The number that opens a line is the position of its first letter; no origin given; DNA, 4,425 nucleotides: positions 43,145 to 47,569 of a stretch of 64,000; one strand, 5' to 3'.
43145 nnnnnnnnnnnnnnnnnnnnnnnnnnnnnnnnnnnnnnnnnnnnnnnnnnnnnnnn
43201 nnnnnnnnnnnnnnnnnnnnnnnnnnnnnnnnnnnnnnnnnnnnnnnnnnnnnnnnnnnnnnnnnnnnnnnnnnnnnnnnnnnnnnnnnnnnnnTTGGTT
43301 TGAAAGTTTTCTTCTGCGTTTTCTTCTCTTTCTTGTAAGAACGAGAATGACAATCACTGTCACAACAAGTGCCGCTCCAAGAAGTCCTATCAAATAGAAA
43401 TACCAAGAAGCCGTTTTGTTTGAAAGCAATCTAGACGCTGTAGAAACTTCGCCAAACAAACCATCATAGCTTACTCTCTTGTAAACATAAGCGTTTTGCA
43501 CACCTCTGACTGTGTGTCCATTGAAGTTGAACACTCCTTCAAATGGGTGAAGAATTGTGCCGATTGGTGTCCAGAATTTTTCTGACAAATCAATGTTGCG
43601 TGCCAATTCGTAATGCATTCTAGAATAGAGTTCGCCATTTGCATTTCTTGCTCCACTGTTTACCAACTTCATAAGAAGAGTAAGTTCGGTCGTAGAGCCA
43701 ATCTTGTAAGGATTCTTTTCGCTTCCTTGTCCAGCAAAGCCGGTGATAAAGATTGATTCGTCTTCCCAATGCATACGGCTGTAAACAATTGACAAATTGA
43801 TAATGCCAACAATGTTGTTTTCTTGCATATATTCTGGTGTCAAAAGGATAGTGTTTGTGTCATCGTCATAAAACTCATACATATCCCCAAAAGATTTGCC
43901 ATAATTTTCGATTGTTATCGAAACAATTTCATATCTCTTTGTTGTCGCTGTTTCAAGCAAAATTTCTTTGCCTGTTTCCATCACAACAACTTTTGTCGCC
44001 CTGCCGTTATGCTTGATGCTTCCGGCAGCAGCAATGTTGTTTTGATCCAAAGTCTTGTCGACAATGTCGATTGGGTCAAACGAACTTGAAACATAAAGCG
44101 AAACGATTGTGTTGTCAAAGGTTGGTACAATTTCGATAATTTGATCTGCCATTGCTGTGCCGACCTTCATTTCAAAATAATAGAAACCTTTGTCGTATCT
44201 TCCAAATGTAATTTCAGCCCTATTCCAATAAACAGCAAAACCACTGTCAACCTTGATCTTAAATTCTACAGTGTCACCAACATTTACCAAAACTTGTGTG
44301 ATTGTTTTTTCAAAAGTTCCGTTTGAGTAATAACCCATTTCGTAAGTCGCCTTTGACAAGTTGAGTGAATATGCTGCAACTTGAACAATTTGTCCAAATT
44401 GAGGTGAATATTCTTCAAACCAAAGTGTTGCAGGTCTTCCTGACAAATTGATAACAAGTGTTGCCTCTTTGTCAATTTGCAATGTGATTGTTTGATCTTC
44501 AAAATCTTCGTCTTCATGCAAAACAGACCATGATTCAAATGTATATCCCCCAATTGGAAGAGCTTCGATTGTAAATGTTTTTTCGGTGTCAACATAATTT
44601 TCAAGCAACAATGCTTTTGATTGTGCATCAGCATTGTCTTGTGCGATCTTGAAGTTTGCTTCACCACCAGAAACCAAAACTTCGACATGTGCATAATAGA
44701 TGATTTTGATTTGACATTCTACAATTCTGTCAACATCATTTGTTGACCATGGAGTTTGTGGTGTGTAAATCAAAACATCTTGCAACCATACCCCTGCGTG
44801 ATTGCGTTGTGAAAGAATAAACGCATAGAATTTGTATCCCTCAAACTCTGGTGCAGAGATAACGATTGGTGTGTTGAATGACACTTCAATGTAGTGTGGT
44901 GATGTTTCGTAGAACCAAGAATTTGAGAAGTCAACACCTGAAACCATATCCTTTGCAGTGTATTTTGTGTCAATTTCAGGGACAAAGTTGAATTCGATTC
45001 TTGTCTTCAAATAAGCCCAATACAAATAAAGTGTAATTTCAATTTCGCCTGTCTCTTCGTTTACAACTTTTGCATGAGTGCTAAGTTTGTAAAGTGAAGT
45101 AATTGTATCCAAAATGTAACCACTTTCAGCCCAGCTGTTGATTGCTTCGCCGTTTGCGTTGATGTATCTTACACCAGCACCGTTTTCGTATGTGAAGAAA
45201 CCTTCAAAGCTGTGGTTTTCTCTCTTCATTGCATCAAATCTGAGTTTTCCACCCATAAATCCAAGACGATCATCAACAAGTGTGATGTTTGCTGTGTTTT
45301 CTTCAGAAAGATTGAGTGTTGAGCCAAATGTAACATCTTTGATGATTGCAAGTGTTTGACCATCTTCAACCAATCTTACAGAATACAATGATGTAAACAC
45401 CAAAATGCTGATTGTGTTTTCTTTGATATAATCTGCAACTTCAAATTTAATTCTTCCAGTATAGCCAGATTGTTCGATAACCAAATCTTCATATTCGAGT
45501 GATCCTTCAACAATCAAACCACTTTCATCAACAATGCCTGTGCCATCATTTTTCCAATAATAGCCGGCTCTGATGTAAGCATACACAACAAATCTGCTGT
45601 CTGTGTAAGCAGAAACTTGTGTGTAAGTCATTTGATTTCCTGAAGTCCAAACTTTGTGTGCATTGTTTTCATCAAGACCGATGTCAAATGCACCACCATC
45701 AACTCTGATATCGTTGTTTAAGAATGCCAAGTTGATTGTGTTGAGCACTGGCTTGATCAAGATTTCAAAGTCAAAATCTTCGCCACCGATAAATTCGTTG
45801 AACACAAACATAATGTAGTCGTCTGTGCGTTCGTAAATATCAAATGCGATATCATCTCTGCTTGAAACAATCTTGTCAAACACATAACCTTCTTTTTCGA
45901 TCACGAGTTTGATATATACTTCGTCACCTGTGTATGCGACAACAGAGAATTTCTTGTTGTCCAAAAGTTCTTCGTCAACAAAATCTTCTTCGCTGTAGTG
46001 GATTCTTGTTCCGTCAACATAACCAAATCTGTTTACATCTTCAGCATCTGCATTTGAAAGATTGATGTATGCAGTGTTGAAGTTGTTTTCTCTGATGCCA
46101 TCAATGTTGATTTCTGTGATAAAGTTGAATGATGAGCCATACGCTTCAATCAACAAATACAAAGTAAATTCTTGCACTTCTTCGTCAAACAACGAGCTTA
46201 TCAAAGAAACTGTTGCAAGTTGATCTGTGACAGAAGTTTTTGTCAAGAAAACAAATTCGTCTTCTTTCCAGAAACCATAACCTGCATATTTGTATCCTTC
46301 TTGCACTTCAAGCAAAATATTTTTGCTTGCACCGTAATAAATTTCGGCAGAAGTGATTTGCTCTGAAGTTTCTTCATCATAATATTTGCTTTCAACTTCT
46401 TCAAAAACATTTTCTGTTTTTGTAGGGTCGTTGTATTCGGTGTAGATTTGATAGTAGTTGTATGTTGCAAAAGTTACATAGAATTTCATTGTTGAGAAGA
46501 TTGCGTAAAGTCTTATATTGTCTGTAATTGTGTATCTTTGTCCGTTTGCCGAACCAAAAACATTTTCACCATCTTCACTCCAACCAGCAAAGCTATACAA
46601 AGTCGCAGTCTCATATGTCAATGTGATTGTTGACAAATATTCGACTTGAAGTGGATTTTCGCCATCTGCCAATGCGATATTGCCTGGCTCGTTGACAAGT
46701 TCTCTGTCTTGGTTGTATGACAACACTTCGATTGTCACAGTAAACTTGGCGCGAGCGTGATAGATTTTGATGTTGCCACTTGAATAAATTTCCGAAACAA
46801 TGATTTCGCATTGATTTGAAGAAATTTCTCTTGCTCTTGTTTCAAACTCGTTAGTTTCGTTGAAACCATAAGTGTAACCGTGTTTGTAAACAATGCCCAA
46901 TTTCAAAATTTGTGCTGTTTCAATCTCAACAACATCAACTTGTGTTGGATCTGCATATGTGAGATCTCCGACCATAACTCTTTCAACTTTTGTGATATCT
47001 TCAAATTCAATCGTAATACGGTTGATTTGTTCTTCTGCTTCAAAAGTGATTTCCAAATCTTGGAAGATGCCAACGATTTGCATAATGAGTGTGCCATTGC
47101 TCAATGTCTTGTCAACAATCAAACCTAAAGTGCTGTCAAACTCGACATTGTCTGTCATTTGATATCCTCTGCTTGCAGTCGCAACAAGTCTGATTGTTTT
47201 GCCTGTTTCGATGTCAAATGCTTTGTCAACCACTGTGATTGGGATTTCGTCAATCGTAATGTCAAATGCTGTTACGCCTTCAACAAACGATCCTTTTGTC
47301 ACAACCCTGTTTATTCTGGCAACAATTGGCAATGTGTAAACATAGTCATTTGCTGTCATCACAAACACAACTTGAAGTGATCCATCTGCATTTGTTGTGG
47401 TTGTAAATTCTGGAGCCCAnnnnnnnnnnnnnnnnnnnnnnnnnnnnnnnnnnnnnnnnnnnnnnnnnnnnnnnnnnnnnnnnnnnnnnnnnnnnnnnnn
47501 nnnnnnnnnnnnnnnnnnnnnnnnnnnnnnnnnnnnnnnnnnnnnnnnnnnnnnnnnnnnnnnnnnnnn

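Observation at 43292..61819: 18.5-kb single ORF (6175 aa): an adhesin-like giant book-ended by the same GLUG-type head module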

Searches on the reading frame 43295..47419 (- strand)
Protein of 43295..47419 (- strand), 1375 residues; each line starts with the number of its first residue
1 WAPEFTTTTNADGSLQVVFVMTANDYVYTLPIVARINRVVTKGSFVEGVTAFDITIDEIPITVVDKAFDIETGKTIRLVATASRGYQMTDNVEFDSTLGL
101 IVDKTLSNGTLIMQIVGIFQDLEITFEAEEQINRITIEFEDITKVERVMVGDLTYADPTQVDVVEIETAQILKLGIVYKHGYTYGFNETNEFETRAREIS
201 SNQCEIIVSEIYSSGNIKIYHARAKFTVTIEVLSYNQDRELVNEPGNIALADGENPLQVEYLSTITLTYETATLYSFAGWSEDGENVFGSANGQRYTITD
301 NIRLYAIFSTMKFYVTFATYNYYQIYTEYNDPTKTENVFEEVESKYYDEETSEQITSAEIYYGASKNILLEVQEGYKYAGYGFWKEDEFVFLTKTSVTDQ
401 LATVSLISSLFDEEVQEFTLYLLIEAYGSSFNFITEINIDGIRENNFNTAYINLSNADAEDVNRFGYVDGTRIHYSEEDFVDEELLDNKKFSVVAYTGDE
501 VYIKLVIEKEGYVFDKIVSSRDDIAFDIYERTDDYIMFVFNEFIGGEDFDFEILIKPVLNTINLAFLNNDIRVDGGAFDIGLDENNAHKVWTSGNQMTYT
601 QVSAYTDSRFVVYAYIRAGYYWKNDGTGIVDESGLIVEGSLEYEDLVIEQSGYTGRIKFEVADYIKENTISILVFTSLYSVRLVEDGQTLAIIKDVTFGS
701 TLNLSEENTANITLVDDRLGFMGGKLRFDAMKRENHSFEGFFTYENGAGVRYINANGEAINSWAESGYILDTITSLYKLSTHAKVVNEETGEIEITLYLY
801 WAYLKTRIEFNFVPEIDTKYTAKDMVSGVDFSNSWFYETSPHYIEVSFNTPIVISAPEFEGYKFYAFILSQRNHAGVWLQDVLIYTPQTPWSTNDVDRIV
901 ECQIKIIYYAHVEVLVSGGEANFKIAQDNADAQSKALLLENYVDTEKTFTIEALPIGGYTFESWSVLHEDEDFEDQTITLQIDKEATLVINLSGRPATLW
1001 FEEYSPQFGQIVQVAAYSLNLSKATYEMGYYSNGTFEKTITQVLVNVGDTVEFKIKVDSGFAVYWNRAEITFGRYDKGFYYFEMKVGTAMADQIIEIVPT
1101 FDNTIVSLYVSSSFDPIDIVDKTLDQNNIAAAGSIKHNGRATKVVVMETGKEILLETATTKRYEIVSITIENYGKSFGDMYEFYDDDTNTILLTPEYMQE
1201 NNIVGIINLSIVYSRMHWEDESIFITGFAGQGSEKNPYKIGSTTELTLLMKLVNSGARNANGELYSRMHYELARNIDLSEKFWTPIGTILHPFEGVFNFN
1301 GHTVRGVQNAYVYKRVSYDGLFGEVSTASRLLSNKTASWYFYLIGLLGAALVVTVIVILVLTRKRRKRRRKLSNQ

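Call 29: search_solved_structures(query=window:43295-47419:-, max_evalue=1)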
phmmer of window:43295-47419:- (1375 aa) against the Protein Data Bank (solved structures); distinct sequences matched with E-value up to 1: 0.

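Call 44: find_homologous_proteins(query=window:43295-46894:-, max_evalue=0.001)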
Query window:43295-46894:- (1200 aa): 1 proteins with E <= 0.001 among 8000 candidates.
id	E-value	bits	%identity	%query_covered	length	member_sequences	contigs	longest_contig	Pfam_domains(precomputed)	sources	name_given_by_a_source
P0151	2.2e-4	38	39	7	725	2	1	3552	PF07581.18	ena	-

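Call 60: search_protein_representatives(protein=window:43295-46894:-)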
Query: 1200 residues. Proteins with E-value up to 0.001 (for the whole library): 2069; up to 1e-10: 421; up to 1e-30: 70. The best 150 are listed.
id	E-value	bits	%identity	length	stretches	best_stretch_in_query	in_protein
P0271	0.0e+00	2420.0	80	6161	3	1-1200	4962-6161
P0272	0.0e+00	1201.5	46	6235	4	2-1198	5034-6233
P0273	0.0e+00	1117.5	44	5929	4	2-1198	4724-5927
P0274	0.0e+00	1093.9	43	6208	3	3-1199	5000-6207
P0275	0.0e+00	1059.7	43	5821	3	3-1199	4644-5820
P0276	0.0e+00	1045.6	42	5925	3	3-1199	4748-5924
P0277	0.0e+00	1028.3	41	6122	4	2-1198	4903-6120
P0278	0.0e+00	1012.9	42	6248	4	2-1198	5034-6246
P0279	2.1e-298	1009.6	41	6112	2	3-1199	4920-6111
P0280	1.3e-286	970.6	41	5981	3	3-1199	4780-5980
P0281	1.7e-276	937.0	39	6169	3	28-1195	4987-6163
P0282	3.7e-273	926.0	39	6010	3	2-1198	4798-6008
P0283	3.3e-272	922.8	39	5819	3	27-1198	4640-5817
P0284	2.4e-268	910.0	37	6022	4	2-1198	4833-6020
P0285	3.9e-268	909.3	39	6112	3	2-1197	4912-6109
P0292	8.6e-237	805.5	36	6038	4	3-1192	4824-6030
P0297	1.9e-221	754.8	36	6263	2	4-1200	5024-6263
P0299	1.2e-217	742.2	36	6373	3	39-1198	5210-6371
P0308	1.8e-174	599.2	34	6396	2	35-1197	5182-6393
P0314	4.1e-86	306.5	27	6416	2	40-1194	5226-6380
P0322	2.0e-45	171.8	29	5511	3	370-1199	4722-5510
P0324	1.5e-43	165.6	28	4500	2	313-1199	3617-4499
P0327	9.6e-40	153.0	27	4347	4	254-1199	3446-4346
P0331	1.0e-36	142.9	27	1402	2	558-1197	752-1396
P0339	6.2e-31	123.8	25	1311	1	475-1194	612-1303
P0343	1.6e-28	115.8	27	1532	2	300-1199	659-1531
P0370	8.7e-22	93.5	23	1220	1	410-1197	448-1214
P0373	4.2e-21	91.2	29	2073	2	306-1199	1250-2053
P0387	1.7e-20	89.2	31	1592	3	1033-1195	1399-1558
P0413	7.6e-19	83.8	32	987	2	1034-1198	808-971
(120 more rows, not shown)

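Call 83: list_cluster_members(proteins=[P0271, P0272, P0275, P0281, P0285, P0292, P0299, P0308, P0314, P0322])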
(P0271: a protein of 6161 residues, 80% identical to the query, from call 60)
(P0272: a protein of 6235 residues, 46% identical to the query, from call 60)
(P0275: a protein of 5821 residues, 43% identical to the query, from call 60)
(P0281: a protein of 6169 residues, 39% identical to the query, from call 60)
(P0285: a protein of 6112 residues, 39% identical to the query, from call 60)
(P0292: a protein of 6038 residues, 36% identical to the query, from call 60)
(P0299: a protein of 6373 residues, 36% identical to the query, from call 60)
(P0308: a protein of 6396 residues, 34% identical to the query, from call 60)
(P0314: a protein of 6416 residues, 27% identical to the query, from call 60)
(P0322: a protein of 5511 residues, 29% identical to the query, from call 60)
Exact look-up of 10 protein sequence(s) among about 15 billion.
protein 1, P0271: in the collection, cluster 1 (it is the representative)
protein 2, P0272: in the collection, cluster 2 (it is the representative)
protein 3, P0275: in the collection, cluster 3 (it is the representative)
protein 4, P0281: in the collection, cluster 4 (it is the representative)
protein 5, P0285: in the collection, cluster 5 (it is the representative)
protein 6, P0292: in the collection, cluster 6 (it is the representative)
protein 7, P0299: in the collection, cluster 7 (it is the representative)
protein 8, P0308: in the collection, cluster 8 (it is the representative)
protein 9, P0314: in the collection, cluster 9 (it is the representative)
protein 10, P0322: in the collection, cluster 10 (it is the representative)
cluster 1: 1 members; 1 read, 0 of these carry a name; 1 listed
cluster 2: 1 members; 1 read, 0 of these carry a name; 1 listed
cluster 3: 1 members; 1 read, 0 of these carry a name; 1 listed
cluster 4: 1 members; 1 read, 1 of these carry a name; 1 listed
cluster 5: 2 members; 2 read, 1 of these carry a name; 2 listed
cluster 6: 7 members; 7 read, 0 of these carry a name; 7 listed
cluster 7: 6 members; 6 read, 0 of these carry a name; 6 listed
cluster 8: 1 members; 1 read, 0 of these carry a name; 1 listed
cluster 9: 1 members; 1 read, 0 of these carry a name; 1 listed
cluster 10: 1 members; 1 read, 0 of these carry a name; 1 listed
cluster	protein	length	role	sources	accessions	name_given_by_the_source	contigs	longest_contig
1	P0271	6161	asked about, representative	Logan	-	-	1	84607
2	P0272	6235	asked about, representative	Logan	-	-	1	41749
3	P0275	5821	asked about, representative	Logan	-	-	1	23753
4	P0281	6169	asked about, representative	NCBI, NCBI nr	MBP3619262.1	MAG: InlB B-repeat-containing protein [Clostridia bacterium] | InlB B-repeat-containing protein [Clostridia bacterium]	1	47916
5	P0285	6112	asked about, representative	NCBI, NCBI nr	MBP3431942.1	MAG: InlB B-repeat-containing protein [Clostridia bacterium] | InlB B-repeat-containing protein [Clostridia bacterium]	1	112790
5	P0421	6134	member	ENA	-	-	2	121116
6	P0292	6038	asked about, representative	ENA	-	-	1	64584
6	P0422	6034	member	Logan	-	-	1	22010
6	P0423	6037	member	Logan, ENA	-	-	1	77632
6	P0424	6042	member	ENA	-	-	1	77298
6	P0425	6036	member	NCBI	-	-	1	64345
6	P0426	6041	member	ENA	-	-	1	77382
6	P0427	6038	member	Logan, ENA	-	-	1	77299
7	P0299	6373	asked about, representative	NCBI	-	-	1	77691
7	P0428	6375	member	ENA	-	-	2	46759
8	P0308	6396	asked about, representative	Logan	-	-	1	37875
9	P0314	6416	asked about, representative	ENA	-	-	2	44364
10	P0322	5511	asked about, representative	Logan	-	-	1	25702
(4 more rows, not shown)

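Call 98: find_encoding_contigs(protein=P0324, flank=6000, max_places=1)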
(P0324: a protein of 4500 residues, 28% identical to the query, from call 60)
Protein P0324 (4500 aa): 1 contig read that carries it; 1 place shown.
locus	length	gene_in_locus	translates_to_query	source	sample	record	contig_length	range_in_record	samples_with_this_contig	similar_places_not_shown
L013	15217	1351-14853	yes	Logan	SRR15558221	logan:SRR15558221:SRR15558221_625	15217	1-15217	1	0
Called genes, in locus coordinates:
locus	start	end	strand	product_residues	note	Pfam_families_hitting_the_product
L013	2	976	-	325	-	?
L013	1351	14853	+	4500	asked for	PF09479:Flg_new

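Call 102: search_protein_families(library=pfam, proteins=[P0324, P0327], max_evalue=0.01)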
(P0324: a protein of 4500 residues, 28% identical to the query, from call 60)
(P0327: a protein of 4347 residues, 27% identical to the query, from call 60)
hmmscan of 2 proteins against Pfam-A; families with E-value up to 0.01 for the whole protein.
P0324 (4500 aa): 1 family
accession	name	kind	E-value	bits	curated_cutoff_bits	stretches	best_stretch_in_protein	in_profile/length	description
PF09479.16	Flg_new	-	2.6e-15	56.7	27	1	3015-3086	1-64/65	Listeria-Bacteroides repeat domain (List_Bact_rpt)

P0327 (4347 aa): 3 families
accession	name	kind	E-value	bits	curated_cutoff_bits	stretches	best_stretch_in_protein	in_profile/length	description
PF09479.16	Flg_new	-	4.6e-23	81.5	27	2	2945-3010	1-65/65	Listeria-Bacteroides repeat domain (List_Bact_rpt)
PF18998.6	Flg_new_2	-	1.3e-16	60.8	23.6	3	3412-3457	21-72/73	Divergent InlB B-repeat domain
PF18676.6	MBG_2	-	0.0024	18.9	25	1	2212-2271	1-63/72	MBG domain (YGX type)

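Call 111: list_cluster_members(proteins=[P0387, P0373, P0331, P0339, P0343, P0370, P0413, P0324, P0327, P0299])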
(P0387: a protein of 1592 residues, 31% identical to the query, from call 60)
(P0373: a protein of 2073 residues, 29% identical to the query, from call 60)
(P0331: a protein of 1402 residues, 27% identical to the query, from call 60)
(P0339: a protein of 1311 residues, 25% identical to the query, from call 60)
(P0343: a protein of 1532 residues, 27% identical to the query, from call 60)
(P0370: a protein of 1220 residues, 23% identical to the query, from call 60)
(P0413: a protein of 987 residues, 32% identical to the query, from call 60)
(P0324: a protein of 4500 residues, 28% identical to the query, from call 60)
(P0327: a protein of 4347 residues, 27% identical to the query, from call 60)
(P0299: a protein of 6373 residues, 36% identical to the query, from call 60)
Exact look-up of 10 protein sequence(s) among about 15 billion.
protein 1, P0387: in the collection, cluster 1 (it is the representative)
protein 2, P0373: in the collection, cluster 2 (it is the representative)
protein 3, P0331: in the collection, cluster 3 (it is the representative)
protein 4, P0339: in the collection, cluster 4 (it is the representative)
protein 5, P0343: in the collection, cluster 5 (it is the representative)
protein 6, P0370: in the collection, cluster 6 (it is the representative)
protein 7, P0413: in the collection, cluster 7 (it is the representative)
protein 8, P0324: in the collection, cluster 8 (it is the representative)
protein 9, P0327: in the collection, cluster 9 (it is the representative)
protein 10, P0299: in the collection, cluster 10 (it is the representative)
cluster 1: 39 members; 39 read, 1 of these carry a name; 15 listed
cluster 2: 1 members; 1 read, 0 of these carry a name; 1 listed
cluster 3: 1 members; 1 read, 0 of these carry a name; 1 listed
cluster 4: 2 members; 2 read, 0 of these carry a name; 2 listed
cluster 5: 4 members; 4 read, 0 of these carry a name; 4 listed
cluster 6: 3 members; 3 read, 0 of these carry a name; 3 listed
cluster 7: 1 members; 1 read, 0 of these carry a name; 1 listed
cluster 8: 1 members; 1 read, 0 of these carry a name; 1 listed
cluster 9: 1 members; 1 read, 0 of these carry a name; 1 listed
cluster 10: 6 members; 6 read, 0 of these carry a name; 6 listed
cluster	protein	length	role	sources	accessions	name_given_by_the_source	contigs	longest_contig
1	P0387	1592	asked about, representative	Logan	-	-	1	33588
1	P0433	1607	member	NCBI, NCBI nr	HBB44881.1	MAG TPA: hypothetical protein DCZ34_02010 [Clostridiales bacterium] | hypothetical protein [Clostridiales bacterium]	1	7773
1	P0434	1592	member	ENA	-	-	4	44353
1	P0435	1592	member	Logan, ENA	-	-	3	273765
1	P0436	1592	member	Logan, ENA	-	-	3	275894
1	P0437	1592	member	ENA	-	-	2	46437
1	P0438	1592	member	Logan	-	-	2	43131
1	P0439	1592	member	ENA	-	-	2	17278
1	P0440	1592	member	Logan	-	-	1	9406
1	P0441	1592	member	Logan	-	-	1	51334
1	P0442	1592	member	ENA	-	-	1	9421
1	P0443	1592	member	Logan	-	-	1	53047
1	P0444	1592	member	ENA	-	-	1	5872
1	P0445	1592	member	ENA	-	-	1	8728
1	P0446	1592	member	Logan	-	-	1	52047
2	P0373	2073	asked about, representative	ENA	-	-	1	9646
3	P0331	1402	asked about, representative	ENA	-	-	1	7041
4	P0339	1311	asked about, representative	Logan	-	-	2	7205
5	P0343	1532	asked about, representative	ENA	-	-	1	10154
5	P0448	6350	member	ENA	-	-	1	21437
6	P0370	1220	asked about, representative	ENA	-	-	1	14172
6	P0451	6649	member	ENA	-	-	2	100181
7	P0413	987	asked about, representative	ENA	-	-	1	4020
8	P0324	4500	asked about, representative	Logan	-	-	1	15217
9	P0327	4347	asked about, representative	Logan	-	-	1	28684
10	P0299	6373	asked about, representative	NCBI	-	-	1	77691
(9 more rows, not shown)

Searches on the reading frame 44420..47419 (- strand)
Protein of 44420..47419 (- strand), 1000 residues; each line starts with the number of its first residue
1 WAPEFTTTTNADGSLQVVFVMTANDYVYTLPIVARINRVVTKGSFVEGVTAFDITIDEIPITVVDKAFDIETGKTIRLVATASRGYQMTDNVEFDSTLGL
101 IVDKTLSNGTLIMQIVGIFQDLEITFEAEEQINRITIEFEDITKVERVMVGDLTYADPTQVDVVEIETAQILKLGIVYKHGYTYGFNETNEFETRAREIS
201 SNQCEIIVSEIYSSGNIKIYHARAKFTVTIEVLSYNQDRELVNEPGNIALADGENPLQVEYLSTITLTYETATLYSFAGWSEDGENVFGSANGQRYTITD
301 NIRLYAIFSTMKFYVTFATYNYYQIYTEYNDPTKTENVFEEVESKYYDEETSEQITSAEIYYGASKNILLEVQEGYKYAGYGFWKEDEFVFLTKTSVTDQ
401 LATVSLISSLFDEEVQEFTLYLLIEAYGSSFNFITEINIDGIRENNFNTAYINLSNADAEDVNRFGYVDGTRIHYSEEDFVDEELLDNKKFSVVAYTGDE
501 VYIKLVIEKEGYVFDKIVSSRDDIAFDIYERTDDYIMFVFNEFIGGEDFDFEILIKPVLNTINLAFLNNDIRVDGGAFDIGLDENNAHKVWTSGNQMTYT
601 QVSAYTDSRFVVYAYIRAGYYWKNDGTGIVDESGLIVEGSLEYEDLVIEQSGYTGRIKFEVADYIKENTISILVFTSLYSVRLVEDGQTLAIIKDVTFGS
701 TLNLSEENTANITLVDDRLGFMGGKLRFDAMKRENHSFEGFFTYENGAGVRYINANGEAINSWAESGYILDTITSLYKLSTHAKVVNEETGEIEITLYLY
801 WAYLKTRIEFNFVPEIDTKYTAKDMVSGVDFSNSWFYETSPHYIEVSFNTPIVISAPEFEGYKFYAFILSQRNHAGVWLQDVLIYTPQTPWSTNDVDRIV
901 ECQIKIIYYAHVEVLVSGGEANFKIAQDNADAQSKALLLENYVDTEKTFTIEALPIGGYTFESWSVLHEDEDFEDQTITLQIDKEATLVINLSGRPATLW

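Call 5: search_protein_families(library=pfam, proteins=[window:44420-47419:-], max_evalue=1)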
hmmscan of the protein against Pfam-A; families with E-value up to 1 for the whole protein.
window:44420-47419:- (1000 aa): 2 families
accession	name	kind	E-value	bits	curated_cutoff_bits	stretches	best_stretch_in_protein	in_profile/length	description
PF18998.6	Flg_new_2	-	7.2e-10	39.2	23.6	1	941-987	18-63/73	Divergent InlB B-repeat domain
PF09479.16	Flg_new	-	0.0099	16.4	27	1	253-306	10-64/65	Listeria-Bacteroides repeat domain (List_Bact_rpt)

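Call 27: search_protein_families(library=ncbifam, proteins=[window:44420-47419:-], max_evalue=1)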
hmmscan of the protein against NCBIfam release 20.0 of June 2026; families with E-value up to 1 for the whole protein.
window:44420-47419:- (1000 aa): 0 families
